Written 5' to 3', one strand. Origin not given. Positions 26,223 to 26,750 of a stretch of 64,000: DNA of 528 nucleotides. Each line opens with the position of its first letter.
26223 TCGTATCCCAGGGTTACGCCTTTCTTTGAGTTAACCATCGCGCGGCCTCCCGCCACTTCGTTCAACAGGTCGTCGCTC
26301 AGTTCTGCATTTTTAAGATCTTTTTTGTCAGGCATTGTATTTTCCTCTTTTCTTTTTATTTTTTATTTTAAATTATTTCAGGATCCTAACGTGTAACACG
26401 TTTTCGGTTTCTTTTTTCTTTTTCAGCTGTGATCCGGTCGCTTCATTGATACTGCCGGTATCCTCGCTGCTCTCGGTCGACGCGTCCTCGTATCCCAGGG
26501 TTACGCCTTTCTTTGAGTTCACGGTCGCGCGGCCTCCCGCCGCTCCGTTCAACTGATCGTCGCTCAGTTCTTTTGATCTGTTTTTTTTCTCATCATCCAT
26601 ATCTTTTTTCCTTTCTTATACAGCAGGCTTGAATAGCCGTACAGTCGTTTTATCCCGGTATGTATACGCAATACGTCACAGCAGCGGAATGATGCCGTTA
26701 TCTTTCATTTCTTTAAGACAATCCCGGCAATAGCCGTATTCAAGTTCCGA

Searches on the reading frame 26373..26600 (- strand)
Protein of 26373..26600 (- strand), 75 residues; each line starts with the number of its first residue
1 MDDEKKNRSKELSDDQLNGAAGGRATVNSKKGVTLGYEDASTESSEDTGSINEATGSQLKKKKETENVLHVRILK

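Call 3: search_protein_families(library=ncbifam, proteins=[window:26373-26600:-], max_evalue=1)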
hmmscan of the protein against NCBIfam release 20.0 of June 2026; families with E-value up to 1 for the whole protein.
window:26373-26600:- (75 aa): 2 families
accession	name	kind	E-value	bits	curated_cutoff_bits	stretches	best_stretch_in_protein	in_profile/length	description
TIGR04495.1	RiPP_XyeA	equivalog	0.013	15.7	33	1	2-23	17-38/50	XyeA family cyclophane-containing RiPP triceptide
NF038167.1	cyan_ocin_like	subfamily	0.022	14.9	32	1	1-43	1-38/72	CTB family bacteriocin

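Call 4: search_protein_families(library=pfam, proteins=[window:26373-26600:-], max_evalue=1)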
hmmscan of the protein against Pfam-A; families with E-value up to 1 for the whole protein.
window:26373-26600:- (75 aa): 0 families

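Call 36: find_homologous_proteins(query=window:26373-26600:-, max_evalue=0.01)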
Query window:26373-26600:- (75 aa): 5 proteins with E <= 0.01 among 26 candidates.
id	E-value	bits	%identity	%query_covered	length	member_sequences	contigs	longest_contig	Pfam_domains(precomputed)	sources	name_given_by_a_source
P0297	4.5e-35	136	92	100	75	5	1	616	-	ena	-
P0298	1.4e-33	131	91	100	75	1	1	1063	-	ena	-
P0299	4.0e-33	130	89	100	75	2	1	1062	-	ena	-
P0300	2.8e-30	121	85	100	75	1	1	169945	-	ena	-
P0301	2.0e-23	99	72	100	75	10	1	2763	-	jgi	-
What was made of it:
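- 26373..26600 (-): 75-aa peptide with a short 23-aa double-glycine leader (….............) and a hydrophilic 52-aa core; probable co-substrate of the same PCAT. Only 5 close homologues exist (call 36).
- Tried and rejected: A homologue search for the 75-aa peptides found only five near-identical relatives, so their origin stays unknown (call 36).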
